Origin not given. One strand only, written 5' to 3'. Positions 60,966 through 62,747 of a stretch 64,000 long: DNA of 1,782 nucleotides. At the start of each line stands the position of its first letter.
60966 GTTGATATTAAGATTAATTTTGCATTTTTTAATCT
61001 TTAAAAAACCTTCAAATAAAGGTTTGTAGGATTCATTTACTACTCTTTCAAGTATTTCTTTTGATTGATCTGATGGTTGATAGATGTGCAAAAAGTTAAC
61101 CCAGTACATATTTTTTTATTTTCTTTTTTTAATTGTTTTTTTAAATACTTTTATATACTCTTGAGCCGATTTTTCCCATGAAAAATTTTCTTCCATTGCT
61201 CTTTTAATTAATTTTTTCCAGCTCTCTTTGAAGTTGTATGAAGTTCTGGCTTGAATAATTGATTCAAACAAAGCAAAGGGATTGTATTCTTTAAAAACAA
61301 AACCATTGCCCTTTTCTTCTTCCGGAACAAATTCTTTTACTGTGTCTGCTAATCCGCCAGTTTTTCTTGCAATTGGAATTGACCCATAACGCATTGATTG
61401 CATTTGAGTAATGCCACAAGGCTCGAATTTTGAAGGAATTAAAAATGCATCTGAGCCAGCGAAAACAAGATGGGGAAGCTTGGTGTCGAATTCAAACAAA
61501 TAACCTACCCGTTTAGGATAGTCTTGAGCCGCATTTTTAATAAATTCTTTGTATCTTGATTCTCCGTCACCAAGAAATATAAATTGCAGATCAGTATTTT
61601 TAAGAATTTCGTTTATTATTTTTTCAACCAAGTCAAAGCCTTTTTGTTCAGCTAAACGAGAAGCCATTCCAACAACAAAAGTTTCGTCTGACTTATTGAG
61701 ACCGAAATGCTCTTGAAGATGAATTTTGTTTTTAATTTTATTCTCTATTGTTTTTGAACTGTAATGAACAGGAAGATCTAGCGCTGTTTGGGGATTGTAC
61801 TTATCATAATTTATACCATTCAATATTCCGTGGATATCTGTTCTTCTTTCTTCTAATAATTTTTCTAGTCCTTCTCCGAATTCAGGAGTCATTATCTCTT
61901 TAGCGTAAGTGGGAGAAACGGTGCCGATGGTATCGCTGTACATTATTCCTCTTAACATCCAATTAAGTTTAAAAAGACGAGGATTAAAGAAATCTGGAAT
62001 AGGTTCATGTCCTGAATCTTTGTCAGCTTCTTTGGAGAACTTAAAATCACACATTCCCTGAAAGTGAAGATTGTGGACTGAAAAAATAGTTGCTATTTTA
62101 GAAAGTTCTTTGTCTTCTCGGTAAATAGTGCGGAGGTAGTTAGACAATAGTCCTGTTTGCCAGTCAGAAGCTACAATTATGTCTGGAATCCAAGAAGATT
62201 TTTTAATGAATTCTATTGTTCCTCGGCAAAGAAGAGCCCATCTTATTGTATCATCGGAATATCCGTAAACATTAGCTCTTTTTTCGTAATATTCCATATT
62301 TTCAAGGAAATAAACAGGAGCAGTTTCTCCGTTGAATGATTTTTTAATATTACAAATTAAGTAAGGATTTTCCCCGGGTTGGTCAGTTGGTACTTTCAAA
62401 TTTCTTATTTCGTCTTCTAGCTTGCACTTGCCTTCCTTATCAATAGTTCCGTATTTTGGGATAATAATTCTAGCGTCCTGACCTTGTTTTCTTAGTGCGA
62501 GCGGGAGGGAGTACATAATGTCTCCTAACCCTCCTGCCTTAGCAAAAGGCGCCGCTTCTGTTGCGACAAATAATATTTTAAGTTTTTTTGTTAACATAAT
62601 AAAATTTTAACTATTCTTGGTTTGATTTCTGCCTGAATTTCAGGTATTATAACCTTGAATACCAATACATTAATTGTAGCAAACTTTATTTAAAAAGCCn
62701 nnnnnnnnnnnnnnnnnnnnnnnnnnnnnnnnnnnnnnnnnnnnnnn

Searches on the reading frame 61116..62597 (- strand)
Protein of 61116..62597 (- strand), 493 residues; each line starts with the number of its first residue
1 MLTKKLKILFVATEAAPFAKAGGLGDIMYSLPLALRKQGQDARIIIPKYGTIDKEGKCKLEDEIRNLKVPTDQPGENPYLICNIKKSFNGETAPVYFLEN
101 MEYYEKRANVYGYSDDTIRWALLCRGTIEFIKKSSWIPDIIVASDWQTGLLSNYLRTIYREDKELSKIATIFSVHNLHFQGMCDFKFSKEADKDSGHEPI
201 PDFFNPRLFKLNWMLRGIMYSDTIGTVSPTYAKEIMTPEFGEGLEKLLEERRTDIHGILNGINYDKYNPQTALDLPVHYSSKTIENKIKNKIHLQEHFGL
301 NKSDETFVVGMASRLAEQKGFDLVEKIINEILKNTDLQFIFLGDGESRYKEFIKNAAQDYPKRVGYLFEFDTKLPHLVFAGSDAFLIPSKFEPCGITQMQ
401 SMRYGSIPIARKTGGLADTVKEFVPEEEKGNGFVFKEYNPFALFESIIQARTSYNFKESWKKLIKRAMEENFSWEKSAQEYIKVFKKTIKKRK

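Call 48: find_encoding_contigs(protein=window:61116-62597:-, flank=10000, max_places=4)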
Protein window:61116-62597:- (493 aa): 7 contigs read that carry it; 4 places shown.
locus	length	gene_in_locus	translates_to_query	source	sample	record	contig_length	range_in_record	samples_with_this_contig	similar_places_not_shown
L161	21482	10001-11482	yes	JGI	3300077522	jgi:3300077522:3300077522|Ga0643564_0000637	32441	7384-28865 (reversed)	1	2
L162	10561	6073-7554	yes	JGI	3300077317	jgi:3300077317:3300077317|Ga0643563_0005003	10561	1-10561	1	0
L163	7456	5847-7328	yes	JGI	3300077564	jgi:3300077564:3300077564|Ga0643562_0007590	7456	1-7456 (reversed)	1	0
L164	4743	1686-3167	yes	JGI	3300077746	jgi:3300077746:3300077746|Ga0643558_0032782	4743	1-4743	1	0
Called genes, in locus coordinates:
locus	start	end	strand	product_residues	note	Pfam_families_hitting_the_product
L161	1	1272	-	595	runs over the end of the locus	PF00009:GTP_EFTU, PF01926:MMR_HSR1 (weak), PF22042:EF-G_D2, PF03144:GTP_EFTU_D2, PF00679:EFG_C, PF21018:BipA_C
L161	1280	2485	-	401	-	PF04851:ResIII, PF00270:DEAD, PF00271:Helicase_C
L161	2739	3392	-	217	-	-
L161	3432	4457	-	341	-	PF13581:HATPase_c_2 (weak), PF02518:HATPase_c (weak), PF14213:DUF4325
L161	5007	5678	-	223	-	-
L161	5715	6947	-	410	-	PF03979:Sigma70_r1_1, PF00140:Sigma70_r1_2, PF04542:Sigma70_r2, PF04539:Sigma70_r3, PF04545:Sigma70_r4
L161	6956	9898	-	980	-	PF01807:Zn_ribbon_DnaG, PF13403:Hint_2 (weak), PF01807:Zn_ribbon_DnaG (weak), PF08275:DNAG_N, PF13662:Toprim_4, PF01751:Toprim, PF13155:Toprim_2, PF10410:DnaB_bind, +3 more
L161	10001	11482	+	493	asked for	PF08323:Glyco_transf_5, PF00534:Glycos_transf_1, PF13692:Glyco_trans_1_4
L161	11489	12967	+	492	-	PF03065:Glyco_hydro_57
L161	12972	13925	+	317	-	PF01636:APH, PF02958:EcKL, PF01163:RIO1 (weak), PF19974:TCAD9 (weak)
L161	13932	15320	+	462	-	PF08323:Glyco_transf_5, PF00534:Glycos_transf_1, PF13692:Glyco_trans_1_4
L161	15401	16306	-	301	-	PF21088:MS_channel_1st, PF00924:MS_channel_2nd, PF21082:MS_channel_3rd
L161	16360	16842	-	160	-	PF00293:NUDIX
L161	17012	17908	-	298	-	PF01435:Peptidase_M48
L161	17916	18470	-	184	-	PF04011:LemA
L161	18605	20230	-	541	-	PF00118:Cpn60_TCP1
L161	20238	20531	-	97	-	PF00166:Cpn10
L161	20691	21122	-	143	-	PF07963:N_methyl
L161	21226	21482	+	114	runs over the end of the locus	PF04020:Phage_holin_4_2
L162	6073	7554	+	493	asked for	PF08323:Glyco_transf_5, PF00534:Glycos_transf_1, PF13692:Glyco_trans_1_4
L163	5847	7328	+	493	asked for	PF08323:Glyco_transf_5, PF00534:Glycos_transf_1, PF13692:Glyco_trans_1_4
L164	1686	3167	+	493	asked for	PF08323:Glyco_transf_5, PF00534:Glycos_transf_1, PF13692:Glyco_trans_1_4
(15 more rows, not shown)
